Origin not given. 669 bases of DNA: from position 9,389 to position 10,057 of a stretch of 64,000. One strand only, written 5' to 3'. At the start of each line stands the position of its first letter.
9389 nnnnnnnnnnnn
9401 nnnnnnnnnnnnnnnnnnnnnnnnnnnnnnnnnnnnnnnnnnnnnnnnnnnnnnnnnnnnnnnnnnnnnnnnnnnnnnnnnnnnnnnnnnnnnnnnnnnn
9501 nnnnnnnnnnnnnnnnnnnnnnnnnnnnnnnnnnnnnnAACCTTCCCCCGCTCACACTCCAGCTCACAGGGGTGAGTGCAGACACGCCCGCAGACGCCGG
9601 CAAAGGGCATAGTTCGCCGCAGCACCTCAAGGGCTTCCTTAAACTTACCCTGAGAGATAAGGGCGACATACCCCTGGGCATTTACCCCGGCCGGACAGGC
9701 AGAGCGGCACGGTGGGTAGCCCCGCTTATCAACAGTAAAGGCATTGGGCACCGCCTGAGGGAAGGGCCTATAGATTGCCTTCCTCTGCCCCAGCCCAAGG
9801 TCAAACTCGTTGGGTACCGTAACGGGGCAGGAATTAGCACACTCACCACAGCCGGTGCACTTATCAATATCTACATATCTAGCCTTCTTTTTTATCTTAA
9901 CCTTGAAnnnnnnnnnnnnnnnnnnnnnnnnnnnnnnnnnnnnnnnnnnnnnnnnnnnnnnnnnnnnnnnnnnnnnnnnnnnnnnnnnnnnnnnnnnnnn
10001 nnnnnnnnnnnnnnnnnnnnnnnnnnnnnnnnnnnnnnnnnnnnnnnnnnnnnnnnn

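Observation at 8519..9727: Complete GltD/NfnB-like NAD(P)H module nested inside the inserted ferredoxin domain of HdrA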

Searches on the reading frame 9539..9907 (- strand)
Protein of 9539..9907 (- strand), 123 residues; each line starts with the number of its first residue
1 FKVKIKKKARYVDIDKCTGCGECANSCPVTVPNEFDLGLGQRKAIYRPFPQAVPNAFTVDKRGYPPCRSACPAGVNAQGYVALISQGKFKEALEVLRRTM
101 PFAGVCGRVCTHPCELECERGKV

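Call 33: find_related_loci(query=A2, collection=genome_contigs, flank=8000)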
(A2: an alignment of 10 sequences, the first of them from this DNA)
Query A2 (123 aa) in genome_contigs; peptide patterns used: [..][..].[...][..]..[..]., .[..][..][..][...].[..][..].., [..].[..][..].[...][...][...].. (x = any residue, [..] = any of these).
600 stretches matched a pattern (row limit reached: there are more); 521 encode a relative of the query (tblastn E <= 1e-3); the best 80 are kept; 80 distinct loci.
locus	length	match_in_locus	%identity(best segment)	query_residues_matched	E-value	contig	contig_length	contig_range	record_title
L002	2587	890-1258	80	1-123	1e-69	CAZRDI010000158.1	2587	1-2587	MAG TPA_asm: uncultured Dehalococcoidales bacterium isolate binchicken_co228_397 genome assembly, contig: NODE_76325_len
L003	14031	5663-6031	80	1-123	1e-66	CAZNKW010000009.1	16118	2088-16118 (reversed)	MAG TPA_asm: uncultured Dehalococcoidia bacterium isolate binchicken_co325_96 genome assembly, contig: NODE_1026_length_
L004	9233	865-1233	79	1-123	2e-66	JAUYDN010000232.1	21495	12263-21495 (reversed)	MAG: Dehalococcoidia bacterium isolate C20_metabat.bin.39 C20_k141_719610, whole genome shotgun sequence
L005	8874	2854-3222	79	1-123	5e-66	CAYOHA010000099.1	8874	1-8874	MAG TPA_asm: uncultured Dehalococcoidales bacterium isolate binchicken_co376_250 genome assembly, contig: NODE_9724_leng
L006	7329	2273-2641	68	1-123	2e-57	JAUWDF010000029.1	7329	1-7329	MAG: Candidatus Bathyarchaeota archaeon isolate CSMAG_2157 CSMAG_2157_k141_704272_length_7329_cov_5.0000, whole genome s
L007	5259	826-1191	69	1-122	8e-57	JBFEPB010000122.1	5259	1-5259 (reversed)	MAG: bacterium isolate Mix_mud04.2021.02.61 k141_1458166_length_5259_cov_7.0000, whole genome shotgun sequence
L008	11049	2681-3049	67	1-123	9e-56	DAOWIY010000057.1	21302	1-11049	MAG TPA_asm: Clostridia bacterium isolate CSMAG_2055 CSMAG_2055_k141_684394_length_21302_cov_24.0000, whole genome shotg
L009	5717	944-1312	65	1-123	1e-54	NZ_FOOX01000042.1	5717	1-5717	Desulfotruncus arcticus DSM 17038, whole genome shotgun sequence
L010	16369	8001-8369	62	1-123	1e-53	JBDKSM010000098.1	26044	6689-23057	MAG: Syntrophaceae bacterium isolate 6_bin.182 c_000000614541, whole genome shotgun sequence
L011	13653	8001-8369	66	1-123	7e-54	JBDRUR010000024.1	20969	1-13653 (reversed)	MAG: candidate division WOR-3 bacterium isolate SZTDM-2_201709_bins_141 SZTDM-2_201709_bins_141_scaffold_24, whole genom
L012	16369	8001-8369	66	1-123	8e-54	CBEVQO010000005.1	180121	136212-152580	MAG TPA_asm: uncultured bacterium isolate SRR24791474_binner123_Refined_18 genome assembly, contig: ERZ25515408.19, whol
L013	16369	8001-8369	64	1-123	1e-53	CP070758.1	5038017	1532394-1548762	MAG: Gemmatimonadota bacterium isolate bin29 chromosome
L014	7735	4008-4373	63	1-123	4e-53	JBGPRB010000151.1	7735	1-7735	MAG: Dehalococcoidia bacterium isolate OBJ1_062018_150_19 k141_1273929_length_7735_cov_9.0000, whole genome shotgun sequ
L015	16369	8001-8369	62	1-123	1e-52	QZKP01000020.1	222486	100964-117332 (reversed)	MAG: Desulfarculus sp. isolate SURF_10 Ga0104751_1000017, whole genome shotgun sequence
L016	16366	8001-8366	61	1-122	6e-52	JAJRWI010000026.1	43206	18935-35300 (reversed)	MAG: archaeon isolate Dive96_bin2.169 k141_1874936, whole genome shotgun sequence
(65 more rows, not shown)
